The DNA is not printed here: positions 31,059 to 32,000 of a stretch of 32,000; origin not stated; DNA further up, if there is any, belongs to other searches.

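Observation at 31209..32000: Long ORF missing from the ORF track, in AT-rich DNA, ending in a HEPN-type R-N-x3-H motif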

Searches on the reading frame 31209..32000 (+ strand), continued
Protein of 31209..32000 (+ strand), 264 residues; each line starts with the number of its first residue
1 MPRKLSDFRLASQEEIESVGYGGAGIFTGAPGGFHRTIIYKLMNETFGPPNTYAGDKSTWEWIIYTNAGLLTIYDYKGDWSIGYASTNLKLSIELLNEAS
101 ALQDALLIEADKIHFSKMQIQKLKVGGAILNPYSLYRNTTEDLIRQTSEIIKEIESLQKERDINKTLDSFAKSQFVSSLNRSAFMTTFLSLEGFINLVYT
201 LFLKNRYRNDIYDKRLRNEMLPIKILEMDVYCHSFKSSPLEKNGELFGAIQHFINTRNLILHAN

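Call 39: search_solved_structures(query=A2, max_evalue=10, show_alignments=2)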
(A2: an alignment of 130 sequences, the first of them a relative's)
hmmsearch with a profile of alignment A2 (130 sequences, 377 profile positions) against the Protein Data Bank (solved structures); distinct sequences matched with E-value up to 10: 4.
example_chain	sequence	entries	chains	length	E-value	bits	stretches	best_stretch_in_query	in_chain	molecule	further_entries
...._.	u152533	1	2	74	0.22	13.7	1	304-344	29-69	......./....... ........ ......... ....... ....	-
2l3l_A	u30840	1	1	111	0.31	13.3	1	110-173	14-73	Tubulin-specific chaperone C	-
7nyw_C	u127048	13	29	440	1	11.5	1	107-162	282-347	Chromosome partition protein MukF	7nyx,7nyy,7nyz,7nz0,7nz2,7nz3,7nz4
4yzr_A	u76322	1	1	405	2.1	10.5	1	277-338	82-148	Polyketide biosynthesis cytochrome P450 PksS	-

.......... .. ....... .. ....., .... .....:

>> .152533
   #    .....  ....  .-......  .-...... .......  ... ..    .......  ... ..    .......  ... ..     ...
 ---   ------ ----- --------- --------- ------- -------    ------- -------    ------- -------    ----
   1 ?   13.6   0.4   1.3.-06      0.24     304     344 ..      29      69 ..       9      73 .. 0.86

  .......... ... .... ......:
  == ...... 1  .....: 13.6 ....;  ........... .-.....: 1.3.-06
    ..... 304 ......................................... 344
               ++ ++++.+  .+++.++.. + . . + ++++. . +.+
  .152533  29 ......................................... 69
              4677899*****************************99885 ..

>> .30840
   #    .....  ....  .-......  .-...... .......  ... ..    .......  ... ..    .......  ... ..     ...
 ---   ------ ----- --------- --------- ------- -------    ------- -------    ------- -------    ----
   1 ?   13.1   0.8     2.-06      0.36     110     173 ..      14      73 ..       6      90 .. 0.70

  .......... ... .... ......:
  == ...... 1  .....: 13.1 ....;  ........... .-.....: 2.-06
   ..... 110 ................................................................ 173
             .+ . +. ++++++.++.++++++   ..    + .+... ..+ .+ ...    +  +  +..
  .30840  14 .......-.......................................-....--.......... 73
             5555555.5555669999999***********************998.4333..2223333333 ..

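Call 40: search_protein_families(library=pfam, proteins=[P0095, P0100, P0107, P0111, P0115, P0121, P0135, P0146, P0163, P0172], max_evalue=0.1)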
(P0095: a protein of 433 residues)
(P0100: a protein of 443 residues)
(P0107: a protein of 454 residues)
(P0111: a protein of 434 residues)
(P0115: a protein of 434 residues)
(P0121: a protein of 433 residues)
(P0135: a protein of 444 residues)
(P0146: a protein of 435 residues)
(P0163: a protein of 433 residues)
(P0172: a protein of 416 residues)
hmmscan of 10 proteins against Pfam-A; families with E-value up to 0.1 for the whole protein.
P0095 (433 aa): 0 families

P0100 (443 aa): 0 families

P0107 (454 aa): 0 families

P0111 (434 aa): 1 family
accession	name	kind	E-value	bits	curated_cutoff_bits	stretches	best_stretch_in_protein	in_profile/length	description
PF11328.14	DUF3130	-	0.063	14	25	0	173-199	40-67/89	Protein of unknown function (DUF3130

P0115 (434 aa): 1 family
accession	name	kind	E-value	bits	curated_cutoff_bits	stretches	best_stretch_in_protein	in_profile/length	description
PF19932.4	DUF6395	-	0.055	13.9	25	0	378-420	131-173/174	Family of unknown function (DUF6395)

P0121 (433 aa): 0 families

P0135 (444 aa): 0 families

P0146 (435 aa): 0 families

P0163 (433 aa): 0 families

P0172 (416 aa): 0 families
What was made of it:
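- Tried and rejected: My first guess at which relatives carry the PF18735 hits (the ~430-aa subfamily) was wrong (call 40).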

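Call 41: search_protein_families(library=pfam, proteins=[P0044, P0046, P0049, P0056, P0059, P0064, P0068, P0073, P0081, P0090], max_evalue=0.1)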
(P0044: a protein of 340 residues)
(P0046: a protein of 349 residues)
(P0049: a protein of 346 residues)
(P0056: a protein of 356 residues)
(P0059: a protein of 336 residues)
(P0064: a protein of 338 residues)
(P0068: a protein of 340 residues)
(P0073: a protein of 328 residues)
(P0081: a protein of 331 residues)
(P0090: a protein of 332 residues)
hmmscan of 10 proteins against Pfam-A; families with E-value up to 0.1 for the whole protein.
P0044 (340 aa): 0 families

P0046 (349 aa): 1 family
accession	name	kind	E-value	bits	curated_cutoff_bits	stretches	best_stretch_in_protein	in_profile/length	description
PF18735.6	HEPN_RiboL-PSP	-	0.0037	17.6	28.4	0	243-262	144-163/191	RiboL-PSP-HEPN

P0049 (346 aa): 0 families

P0056 (356 aa): 2 families
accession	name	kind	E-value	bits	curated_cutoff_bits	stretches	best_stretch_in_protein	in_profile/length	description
PF18735.6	HEPN_RiboL-PSP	-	0.0065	16.8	28.4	1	167-255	6-101/191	RiboL-PSP-HEPN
PF13492.12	GAF_3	-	0.043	14.6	27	1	58-130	18-90/129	GAF domain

P0059 (336 aa): 3 families
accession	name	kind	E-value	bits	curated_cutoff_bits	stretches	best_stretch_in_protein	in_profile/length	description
PF11995.13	DUF3490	-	0.027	14.7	25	1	85-167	58-140/161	Domain of unknown function (DUF3490)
PF17363.7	DUF5388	-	0.034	15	26.1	0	295-325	27-57/64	Family of unknown function (DUF5388)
PF21549.2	PRDM2_PR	-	0.081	13.1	27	0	218-261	47-90/123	PR domain zinc finger protein 2, PR domain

P0064 (338 aa): 1 family
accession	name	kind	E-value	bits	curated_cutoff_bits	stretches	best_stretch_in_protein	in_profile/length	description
PF18735.6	HEPN_RiboL-PSP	-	0.012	16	28.4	0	149-207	14-72/191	RiboL-PSP-HEPN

P0068 (340 aa): 0 families

P0073 (328 aa): 1 family
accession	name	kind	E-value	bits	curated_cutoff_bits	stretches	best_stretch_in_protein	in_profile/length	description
PF19486.4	DUF6022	-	0.076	13.3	25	0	262-280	122-140/155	Family of unknown function (DUF6022)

P0081 (331 aa): 0 families

P0090 (332 aa): 1 family
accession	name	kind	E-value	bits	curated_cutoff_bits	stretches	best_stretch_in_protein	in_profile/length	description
PF18735.6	HEPN_RiboL-PSP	-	0.0041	17.5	28.4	0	225-250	144-165/191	RiboL-PSP-HEPN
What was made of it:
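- On HEPN_RiboL-PSP (PF18735): The four relatives inspected individually score 16-17.6 bits (call 41).
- Closest known: HEPN_RiboL-PSP family. Different: No member examined reaches the gathering score (16-17.6 bits against 28.4, call 41).
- The PF18735 hits are collinear (call 41).
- Tried and rejected: The ~340-aa subfamily carries them (call 41).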

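Call 48: search_protein_families(library=pfam, proteins=[L001:1721-2350:-, L003:5241-5975:+, L003:6073-6540:-, L003:6760-7293:+, L003:7474-7845:+, L006:9444-10487:+, L006:10755-11846:+, L004:6462-7058:+, L004:4108-4569:+, L004:4750-5121:+], max_evalue=0.01)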
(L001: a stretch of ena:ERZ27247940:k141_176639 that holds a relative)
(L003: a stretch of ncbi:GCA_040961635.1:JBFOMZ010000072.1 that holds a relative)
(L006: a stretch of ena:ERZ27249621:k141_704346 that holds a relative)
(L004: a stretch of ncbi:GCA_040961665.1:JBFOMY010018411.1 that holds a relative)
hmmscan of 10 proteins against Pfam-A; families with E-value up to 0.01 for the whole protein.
L001:1721-2350:- (209 aa): 1 family
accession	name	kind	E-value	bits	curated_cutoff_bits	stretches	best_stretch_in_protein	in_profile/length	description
PF14264.12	Glucos_trans_II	-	0.0057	16.3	30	1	55-174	173-289/317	Glucosyl transferase GtrII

L003:5241-5975:+ (244 aa): 1 family
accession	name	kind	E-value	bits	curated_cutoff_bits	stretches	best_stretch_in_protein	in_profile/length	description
PF01027.25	Bax1-I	-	0.0058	16.9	34.1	1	37-90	127-178/207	Inhibitor of apoptosis-promoting Bax1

L003:6073-6540:- (155 aa): 1 family
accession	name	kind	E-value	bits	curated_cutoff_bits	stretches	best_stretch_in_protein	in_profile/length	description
PF18920.5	DUF5671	-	0.0057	17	28.4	1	52-136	13-93/132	Domain of unknown function (DUF5671)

L003:6760-7293:+ (177 aa): 0 families

L003:7474-7845:+ (123 aa): 1 family
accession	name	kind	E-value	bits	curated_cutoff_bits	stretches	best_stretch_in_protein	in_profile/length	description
PF15009.12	STING_LBD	-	0.0057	16.5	27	1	32-76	3-45/182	STING ligand-binding domain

L006:9444-10487:+ (347 aa): 1 family
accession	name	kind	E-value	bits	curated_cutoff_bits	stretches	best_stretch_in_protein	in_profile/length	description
PF13676.11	TIR_2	-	8.6e-05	23.5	28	1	25-109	1-77/122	TIR domain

L006:10755-11846:+ (363 aa): 0 families

L004:6462-7058:+ (199 aa): 0 families

L004:4108-4569:+ (153 aa): 0 families

L004:4750-5121:+ (123 aa): 1 family
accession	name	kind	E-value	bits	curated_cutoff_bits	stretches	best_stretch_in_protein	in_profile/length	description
PF15009.12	STING_LBD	-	0.0057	16.5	27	1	32-76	3-45/182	STING ligand-binding domain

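Call 49: search_protein_families(library=padloc, proteins=[P0001, L001:1721-2350:-, L003:5241-5975:+, L003:6073-6540:-, L003:6760-7293:+, L006:9444-10487:+, L006:10755-11846:+, L004:6462-7058:+, P0046, P0056], max_evalue=0.01)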
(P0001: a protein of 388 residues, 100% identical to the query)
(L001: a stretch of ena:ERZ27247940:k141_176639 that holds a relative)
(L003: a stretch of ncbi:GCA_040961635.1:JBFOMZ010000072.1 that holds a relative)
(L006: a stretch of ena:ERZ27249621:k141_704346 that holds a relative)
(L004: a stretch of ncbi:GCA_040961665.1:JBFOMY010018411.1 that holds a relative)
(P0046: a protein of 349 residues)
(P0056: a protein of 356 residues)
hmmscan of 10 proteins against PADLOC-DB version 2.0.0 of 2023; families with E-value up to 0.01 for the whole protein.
P0001 (388 aa): 0 families

L001:1721-2350:- (209 aa): 0 families

L003:5241-5975:+ (244 aa): 0 families

L003:6073-6540:- (155 aa): 0 families

L003:6760-7293:+ (177 aa): 0 families

L006:9444-10487:+ (347 aa): 4 families
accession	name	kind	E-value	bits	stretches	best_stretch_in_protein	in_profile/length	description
PDLC03016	TIR-TM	-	9.5e-09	33.5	1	63-212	36-190/293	-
PDLC03825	spbK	-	6.6e-05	20.5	1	10-103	135-227/308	-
PDLC00419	ThsB1|ThsB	-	7.9e-05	20.5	1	9-111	14-112/165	TIR-like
PDLC00436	ThsB1|ThsB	-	0.00011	19.7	1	6-113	19-122/183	TIR-like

L006:10755-11846:+ (363 aa): 0 families

L004:6462-7058:+ (199 aa): 0 families

P0046 (349 aa): 1 family
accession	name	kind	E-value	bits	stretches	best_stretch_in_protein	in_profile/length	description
PDLC01032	Csx1/Csm6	-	0.00014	19.2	1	80-276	187-362/412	CARF+HEPN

P0056 (356 aa): 0 families

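Call 51: find_encoding_contigs(protein=P0021, flank=8000, max_places=2)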
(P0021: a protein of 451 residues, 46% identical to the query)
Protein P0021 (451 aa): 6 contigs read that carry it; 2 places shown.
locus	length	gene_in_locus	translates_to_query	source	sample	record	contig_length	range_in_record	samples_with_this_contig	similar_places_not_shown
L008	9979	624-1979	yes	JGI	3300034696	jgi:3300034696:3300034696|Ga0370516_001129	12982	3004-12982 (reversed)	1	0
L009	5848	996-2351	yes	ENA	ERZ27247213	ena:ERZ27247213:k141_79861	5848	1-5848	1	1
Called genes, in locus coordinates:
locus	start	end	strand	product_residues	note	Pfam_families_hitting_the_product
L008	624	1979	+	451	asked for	-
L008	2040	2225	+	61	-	-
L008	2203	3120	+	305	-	PF02463:SMC_N, PF13175:AAA_15, PF13476:AAA_23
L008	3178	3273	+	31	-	-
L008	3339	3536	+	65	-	-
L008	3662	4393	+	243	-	PF13304:AAA_21 (weak)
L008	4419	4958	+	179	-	-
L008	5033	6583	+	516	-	PF05762:VWA_CoxE (weak)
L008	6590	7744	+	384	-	PF00004:AAA (weak), PF07726:AAA_3, PF07728:AAA_5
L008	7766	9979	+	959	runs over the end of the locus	PF12705:PDDEXK_1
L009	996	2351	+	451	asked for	-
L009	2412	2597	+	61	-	-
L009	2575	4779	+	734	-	PF02463:SMC_N (weak), PF13175:AAA_15, PF13476:AAA_23, PF13304:AAA_21 (faint)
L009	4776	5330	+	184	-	-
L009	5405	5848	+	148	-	?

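Call 52: find_encoding_contigs(protein=P0020, flank=8000, max_places=2)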
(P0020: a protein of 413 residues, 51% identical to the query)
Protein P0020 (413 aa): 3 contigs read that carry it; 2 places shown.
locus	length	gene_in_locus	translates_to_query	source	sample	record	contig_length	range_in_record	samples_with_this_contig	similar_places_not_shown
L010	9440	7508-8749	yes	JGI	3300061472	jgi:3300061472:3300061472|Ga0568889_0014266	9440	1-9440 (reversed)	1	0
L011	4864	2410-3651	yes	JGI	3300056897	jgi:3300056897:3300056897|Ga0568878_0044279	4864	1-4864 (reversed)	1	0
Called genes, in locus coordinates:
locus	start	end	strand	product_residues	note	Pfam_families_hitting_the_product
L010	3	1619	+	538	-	?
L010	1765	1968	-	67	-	-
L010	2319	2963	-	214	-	PF07366:SnoaL, PF12680:SnoaL_2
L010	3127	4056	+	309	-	PF13391:HNH_2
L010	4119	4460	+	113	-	PF12643:MazG-like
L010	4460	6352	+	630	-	PF04851:ResIII (faint), PF09848:SLFN-g3_helicase, PF20720:nSTAND3 (faint)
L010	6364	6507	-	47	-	-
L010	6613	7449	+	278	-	PF00520:Ion_trans, PF07885:Ion_trans_2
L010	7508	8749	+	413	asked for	-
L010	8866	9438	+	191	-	?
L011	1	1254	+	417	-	?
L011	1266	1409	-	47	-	-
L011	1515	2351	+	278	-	PF00520:Ion_trans, PF07885:Ion_trans_2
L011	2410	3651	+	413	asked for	-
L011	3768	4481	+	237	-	-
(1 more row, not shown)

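Call 53: find_encoding_contigs(protein=P0008, flank=8000, max_places=2)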
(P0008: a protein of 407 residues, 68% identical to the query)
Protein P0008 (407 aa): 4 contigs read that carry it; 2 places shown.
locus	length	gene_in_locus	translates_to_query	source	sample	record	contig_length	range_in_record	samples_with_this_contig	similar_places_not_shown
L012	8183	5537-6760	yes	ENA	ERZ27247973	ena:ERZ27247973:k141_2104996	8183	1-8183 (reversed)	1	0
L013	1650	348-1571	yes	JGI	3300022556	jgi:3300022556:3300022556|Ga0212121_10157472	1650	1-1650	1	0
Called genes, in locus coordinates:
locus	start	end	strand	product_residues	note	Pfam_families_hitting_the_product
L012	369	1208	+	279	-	-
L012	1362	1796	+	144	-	-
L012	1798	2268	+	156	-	PF08937:ThsB_TIR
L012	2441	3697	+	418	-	PF03235:GmrSD_N, PF01844:HNH (weak)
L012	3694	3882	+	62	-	-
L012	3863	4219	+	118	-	PF13248:Zn_ribbon_3 (weak)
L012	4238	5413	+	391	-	PF04473:DUF553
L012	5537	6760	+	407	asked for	-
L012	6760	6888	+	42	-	-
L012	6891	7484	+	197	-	-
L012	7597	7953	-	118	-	-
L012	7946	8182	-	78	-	?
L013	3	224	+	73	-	?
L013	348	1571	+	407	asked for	-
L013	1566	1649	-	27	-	?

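Call 61: search_protein_families(library=ncbifam, alignment_id=A2, max_evalue=0.01)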
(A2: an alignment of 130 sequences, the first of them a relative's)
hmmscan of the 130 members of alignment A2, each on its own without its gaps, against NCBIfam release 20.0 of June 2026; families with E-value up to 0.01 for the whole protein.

A. member 1, P0001 (388 aa): 0 families

B. families by the number of members that match (of 130 scanned): 5 families
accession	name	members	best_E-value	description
NF047751.1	HepT_toxin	1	1.8e-05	type VII toxin-antitoxin system HepT family RNase toxin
NF047598.2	ChaprRbcXCyano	1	0.0024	RuBisCO chaperone RbcX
TIGR02499.1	HrpE_YscL_not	1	0.0029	type III secretion system stator protein SctL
NF005054.0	PRK06462.1-4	1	0.0091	asparagine synthetase A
NF007315.1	PRK09801.1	1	0.0092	L-tartrate utilization transcriptional activator TtdR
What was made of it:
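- One relative hits NCBIfam HepT_toxin at 1.8e-5 (call 61) and one hits PADLOC Csx1/Csm6 (CARF+HEPN) at 1.4e-4 (call 49).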

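Call 62: find_homologous_proteins(query=A2, max_evalue=0.001)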
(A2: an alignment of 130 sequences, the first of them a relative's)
Query A2 (130 sequences) (388 aa, profile of the alignment): 30 proteins with E <= 0.001 among 8000 candidates.
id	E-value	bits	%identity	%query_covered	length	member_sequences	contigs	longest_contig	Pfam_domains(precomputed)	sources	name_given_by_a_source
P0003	2.4e-99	351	66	100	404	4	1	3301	-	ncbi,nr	ncbi:MAG: hypothetical protein DRN29_08750 [Thermoplasmata archaeon]|nr:MAG: hypothetical protein DR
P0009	1.8e-94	335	63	100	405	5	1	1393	-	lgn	-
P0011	7.2e-94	333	62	100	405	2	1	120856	-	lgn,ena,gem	-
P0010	2.5e-93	331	64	100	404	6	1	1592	-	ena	-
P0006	9.0e-93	329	64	100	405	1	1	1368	-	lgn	-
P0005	1.1e-92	329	64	100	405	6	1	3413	-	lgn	-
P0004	3.4e-92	328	66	100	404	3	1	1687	-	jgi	-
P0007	7.4e-92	326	65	100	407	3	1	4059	-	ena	-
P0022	7.9e-92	326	44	99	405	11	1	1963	-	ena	-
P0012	9.4e-91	323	56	100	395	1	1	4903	-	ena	-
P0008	1.7e-90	322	65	100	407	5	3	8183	-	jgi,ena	-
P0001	4.7e-89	317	100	100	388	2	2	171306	-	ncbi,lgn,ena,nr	ncbi:MAG: hypothetical protein O8C65_01930 [Candidatus Methanoperedens sp.]|nr:hypothetical protein 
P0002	1.4e-87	312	86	100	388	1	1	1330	-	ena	-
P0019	1.9e-87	312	50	98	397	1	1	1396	-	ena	-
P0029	7.2e-87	310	40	99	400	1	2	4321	-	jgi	jgi:hypothetical protein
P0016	8.5e-84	300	51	99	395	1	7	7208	-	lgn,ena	-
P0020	1.5e-77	279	46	100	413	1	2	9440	-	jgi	jgi:hypothetical protein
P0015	4.6e-75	271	50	99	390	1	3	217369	-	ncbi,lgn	-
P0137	9.6e-69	250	19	69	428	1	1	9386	-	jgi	-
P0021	1.0e-68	250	42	100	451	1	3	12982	-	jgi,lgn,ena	jgi:hypothetical protein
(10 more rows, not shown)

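Call 63: find_related_loci(query=A1, collection=genome_contigs, flank=10000)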
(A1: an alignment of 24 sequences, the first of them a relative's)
Query A1 (388 aa) in genome_contigs; peptide patterns used: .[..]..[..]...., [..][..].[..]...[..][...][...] (x = any residue, [..] = any of these).
56 stretches matched a pattern; 3 encode a relative of the query (tblastn E <= 1e-3); 3 distinct loci.
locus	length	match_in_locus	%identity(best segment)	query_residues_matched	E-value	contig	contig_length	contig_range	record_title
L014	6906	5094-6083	34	30-343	4e-53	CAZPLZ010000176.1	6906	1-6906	MAG TPA_asm: uncultured bacterium isolate binchicken_co202_8 genome assembly, contig: NODE_1378_length_6906_cov_26.78411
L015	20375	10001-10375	53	1-122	6e-37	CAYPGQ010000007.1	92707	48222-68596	MAG TPA_asm: uncultured Eubacteriales bacterium isolate SRP068000_co1_174 genome assembly, contig: NODE_136_length_92707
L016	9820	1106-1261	65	206-255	2e-16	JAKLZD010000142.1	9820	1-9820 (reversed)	MAG: Candidatus Methylarchaceae archaeon HK01M k127_11104001, whole genome shotgun sequence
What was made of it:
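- Only 3 loci were found in 185,579 species genomes (call 63).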

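Call 64: find_related_loci(query=A1, collection=viral_contigs, flank=10000)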
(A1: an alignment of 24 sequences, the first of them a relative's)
Query A1 (388 aa) in viral_contigs; peptide patterns used: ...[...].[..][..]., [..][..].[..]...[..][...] (x = any residue, [..] = any of these).
40 stretches matched a pattern, but none encodes a relative of the query by tblastn (E <= 1e-3).

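Call 77: find_encoding_contigs(protein=P0137, flank=8000, max_places=2)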
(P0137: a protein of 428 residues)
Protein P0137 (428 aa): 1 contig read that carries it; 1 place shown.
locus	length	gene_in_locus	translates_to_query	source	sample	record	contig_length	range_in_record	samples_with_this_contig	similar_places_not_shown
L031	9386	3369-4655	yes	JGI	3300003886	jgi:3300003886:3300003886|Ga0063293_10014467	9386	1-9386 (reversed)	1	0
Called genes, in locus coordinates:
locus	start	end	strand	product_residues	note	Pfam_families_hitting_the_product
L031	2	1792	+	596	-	?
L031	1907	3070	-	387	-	PF00365:PFK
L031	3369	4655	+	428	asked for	-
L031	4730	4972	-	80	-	-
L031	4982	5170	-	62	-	PF07927:HicA_toxin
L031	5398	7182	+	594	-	PF00009:GTP_EFTU, PF03144:GTP_EFTU_D2, PF00679:EFG_C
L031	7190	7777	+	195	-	PF10502:Peptidase_S26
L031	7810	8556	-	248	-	PF12728:HTH_17, PF14417:MEDS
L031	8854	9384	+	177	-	?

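Call 78: find_encoding_contigs(protein=P0016, flank=8000, max_places=3)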
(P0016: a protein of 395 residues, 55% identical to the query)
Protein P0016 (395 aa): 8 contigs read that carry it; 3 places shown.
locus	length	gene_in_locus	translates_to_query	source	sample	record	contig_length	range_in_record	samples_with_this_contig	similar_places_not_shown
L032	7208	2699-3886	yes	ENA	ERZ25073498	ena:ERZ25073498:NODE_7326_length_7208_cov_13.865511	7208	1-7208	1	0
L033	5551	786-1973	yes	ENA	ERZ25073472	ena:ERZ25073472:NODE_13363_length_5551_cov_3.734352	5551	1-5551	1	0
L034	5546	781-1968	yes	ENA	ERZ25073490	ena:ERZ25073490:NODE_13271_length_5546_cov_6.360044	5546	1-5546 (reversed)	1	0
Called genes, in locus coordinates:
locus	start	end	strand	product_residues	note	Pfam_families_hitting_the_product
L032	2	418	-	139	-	?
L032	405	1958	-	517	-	-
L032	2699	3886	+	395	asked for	-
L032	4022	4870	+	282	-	PF14355:Abi_C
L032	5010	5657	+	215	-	-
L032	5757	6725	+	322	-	PF12773:DZR, PF13240:Zn_Ribbon_1 (weak)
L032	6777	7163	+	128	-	PF13518:HTH_28 (faint)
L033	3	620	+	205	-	?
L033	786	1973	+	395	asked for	-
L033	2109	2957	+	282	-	PF14355:Abi_C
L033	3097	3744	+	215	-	-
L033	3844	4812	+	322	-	PF12773:DZR, PF13240:Zn_Ribbon_1 (weak)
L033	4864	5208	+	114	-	PF13518:HTH_28 (faint)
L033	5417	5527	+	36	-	-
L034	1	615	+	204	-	?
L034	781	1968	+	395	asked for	-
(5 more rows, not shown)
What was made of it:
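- Closest known: Single-protein abortive-infection HEPN effectors. Same: One homologue lies beside an Abi_C gene (call 78).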

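Call 79: find_encoding_contigs(protein=P0012, flank=8000, max_places=2)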
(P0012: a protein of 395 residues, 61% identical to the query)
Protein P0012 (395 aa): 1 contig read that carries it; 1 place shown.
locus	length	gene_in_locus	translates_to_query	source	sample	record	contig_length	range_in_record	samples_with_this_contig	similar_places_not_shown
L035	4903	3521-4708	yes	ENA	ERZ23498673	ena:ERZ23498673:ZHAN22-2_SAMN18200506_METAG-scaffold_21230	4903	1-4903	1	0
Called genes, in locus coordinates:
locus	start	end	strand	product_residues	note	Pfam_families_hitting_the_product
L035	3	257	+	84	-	?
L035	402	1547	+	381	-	-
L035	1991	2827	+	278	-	PF13599:Pentapeptide_4 (weak), PF13576:Pentapeptide_3 (faint), PF00805:Pentapeptide, PF13599:Pentapeptide_4 (weak)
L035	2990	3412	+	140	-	-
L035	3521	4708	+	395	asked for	-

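Call 80: search_dna_similar(query=P0001, collection=plasmids, mode=protein, max_evalue=0.001)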
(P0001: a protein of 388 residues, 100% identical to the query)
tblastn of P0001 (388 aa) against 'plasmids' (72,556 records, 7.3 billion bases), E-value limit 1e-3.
No match.
